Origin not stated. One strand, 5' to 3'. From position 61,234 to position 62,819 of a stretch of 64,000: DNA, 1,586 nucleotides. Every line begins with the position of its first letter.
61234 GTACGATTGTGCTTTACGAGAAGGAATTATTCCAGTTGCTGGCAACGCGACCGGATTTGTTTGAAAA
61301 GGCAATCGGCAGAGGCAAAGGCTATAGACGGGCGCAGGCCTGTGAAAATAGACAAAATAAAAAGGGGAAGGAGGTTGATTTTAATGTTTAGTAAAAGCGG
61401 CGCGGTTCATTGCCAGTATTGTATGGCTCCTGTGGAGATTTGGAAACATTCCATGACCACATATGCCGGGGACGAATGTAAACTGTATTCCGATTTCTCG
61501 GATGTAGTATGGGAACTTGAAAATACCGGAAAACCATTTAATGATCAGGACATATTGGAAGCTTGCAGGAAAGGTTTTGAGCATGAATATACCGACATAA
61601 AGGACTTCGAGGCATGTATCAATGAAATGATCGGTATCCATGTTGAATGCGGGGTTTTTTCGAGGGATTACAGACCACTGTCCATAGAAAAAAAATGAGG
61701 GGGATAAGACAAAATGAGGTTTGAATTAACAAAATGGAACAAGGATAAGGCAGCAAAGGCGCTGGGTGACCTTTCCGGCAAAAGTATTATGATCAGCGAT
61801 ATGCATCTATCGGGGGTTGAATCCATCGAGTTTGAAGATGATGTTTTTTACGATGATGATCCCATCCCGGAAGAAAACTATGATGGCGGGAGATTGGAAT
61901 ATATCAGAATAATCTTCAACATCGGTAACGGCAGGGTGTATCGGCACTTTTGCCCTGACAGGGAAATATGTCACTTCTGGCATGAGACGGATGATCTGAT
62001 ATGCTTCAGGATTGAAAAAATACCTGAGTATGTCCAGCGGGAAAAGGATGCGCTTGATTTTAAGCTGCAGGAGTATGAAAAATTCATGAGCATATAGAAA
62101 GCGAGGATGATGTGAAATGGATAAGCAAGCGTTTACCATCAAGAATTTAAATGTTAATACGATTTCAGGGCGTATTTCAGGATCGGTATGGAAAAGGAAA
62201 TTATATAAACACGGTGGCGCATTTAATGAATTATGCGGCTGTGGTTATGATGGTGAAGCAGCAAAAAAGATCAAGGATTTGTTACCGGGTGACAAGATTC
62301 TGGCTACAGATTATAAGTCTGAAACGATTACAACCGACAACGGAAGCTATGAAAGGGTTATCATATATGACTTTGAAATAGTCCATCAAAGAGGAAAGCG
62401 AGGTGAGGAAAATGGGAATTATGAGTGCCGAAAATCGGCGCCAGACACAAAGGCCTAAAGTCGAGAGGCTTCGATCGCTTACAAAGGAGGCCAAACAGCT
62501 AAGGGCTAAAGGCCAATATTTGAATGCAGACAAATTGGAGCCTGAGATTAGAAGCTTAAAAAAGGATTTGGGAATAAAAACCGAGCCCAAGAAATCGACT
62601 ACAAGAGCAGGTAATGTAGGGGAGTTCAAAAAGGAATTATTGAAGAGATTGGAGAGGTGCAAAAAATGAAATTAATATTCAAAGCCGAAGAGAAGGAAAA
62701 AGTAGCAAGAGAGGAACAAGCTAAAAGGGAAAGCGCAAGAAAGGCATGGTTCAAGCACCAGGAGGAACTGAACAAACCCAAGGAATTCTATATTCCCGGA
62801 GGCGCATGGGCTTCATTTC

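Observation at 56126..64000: Integrase-to-terS island at tRNA-Arg(UCU): a PICI-like phage satellite or an unusually compact prophage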

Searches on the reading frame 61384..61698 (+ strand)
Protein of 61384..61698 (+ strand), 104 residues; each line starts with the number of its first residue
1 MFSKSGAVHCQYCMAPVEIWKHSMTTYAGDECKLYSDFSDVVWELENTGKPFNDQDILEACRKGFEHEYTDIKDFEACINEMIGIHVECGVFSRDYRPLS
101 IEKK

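Call 13: search_protein_families(library=phrogs, proteins=[window:61384-61698:+], max_evalue=0.01)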
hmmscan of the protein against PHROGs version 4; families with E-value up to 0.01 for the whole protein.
window:61384-61698:+ (104 aa): 0 families

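Call 14: search_protein_families(library=pfam, proteins=[window:61384-61698:+], max_evalue=0.05)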
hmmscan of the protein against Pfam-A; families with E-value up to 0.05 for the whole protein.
window:61384-61698:+ (104 aa): 0 families

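Call 35: find_homologous_proteins(query=window:61384-61695:+, max_evalue=0.001)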
Query window:61384-61695:+ (104 aa): 4 proteins with E <= 0.001 among 5 candidates.
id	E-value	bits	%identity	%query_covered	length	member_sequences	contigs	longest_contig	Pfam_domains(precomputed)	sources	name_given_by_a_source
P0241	3.9e-68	244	100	100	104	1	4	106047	-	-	-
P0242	3.8e-41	157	68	100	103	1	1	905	-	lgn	-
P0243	2.8e-40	155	65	95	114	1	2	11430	-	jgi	-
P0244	2.0e-35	139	65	98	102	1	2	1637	-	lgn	-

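Call 36: find_encoding_contigs(protein=P0243, flank=10000, max_places=3)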
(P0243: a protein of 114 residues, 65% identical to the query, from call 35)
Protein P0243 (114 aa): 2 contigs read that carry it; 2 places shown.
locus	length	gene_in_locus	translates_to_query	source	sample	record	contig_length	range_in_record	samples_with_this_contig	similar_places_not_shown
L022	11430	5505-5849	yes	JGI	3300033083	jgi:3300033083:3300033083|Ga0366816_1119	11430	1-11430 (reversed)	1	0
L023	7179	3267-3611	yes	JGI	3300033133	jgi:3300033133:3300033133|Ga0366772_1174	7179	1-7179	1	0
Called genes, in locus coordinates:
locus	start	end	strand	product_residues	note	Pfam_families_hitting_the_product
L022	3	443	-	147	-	?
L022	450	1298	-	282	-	-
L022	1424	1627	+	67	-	-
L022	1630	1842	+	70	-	-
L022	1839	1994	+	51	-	-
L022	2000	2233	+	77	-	-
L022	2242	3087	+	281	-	PF09681:Phage_rep_org_N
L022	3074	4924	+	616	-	PF01807:Zn_ribbon_DnaG, PF13155:Toprim_2, PF13662:Toprim_4 (weak), PF03796:DnaB_C, PF13481:AAA_25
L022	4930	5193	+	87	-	-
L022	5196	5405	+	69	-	-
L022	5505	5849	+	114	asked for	-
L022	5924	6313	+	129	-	-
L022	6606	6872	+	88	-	-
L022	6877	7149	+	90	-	-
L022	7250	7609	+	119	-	-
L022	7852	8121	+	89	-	-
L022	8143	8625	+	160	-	-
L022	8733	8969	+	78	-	-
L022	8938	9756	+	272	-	-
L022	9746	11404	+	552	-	PF13584:BatD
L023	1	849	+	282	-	?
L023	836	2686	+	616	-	PF01807:Zn_ribbon_DnaG, PF13155:Toprim_2, PF13662:Toprim_4 (weak), PF03796:DnaB_C, PF13481:AAA_25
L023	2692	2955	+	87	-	-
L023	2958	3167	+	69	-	-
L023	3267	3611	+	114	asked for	-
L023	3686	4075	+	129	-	-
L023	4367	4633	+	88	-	-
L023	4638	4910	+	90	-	-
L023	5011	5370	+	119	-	-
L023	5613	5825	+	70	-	-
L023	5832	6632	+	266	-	PF13191:AAA_16 (weak), PF13401:AAA_22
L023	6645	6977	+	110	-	-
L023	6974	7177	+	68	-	?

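Call 41: search_protein_families(library=phrogs, proteins=[L022:8134-8625:+, L022:7220-7609:+, L022:7852-8121:+, L022:450-1298:-, L023:5832-6632:+], max_evalue=0.01)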
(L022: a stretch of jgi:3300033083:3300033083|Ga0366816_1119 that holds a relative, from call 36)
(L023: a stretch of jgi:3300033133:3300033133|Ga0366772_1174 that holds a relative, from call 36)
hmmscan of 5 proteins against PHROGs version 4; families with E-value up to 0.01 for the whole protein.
L022:8134-8625:+ (163 aa): 3 families
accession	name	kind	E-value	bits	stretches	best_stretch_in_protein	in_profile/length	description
phrog_2538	-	head and packaging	3.4e-10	41.1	1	23-126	2-108/129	terminase small subunit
phrog_24579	-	head and packaging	2.2e-07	31.9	1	24-119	14-108/126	terminase small subunit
phrog_14982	-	unknown function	0.0011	20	1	39-94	26-71/182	-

L022:7220-7609:+ (129 aa): 0 families

L022:7852-8121:+ (89 aa): 2 families
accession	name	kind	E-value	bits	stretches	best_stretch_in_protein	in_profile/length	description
phrog_11376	-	unknown function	0.0051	18.1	1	13-87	6-83/134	-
phrog_5735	-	unknown function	0.0094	17.1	0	23-81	28-82/88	-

L022:450-1298:- (282 aa): 2 families
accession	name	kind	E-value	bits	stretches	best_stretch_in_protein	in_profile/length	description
phrog_30403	-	unknown function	4.4e-13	50.2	1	204-275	325-395/397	-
phrog_1271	-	DNA, RNA and nucleotide metabolism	0.00084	19.8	1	237-273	216-250/361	HNH endonuclease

L023:5832-6632:+ (266 aa): 3 families
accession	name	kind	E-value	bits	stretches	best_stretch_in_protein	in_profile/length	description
phrog_296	-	integration and excision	6e-19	69.1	1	7-263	292-521/626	DNA transposition protein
phrog_2872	-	DNA, RNA and nucleotide metabolism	0.00011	22.8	1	45-75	5-34/219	Sak4-like ssDNA annealing protein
phrog_293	-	moron, auxiliary metabolic gene and host takeover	0.00097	18.2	1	41-66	162-187/1058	ABC transporter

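Call 103: search_protein_families(library=pfam, proteins=[L022:450-1298:-], max_evalue=1)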
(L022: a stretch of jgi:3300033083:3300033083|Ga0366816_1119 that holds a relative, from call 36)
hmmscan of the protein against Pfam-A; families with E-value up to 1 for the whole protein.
L022:450-1298:- (282 aa): 2 families
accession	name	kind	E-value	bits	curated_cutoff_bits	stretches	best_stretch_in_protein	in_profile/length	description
PF11706.13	zf-CGNR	-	3.1e-05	24.1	24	1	232-271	3-42/44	CGNR zinc finger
PF21522.3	MreB-like_C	-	0.14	13.2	27.8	1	116-199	17-100/123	Archaeal actin homologue MreB-like, C-terminal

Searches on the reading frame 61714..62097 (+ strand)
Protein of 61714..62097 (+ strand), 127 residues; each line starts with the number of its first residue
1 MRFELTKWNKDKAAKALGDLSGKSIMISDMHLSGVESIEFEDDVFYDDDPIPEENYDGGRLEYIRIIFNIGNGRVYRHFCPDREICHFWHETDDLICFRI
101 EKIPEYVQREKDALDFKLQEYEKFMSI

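Call 4: search_protein_families(library=pfam, proteins=[window:61714-62097:+], max_evalue=0.01)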
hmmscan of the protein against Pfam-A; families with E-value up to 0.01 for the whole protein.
window:61714-62097:+ (127 aa): 0 families

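Call 5: search_protein_families(library=phrogs, proteins=[window:61714-62097:+], max_evalue=0.01)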
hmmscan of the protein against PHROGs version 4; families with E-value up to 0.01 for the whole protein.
window:61714-62097:+ (127 aa): 0 families

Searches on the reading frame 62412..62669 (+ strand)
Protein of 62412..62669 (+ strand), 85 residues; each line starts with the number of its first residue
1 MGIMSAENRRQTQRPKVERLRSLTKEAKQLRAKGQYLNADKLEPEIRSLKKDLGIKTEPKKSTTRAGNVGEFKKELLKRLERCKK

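Call 103: search_protein_families(library=pfam, proteins=[window:62412-62669:+], max_evalue=1)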
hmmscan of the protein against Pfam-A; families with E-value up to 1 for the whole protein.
window:62412-62669:+ (85 aa): 1 family
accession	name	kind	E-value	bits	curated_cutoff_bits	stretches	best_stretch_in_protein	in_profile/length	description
PF09156.16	Anthrax-tox_M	-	0.091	12.5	25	1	36-80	15-59/287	Anthrax toxin lethal factor, middle domain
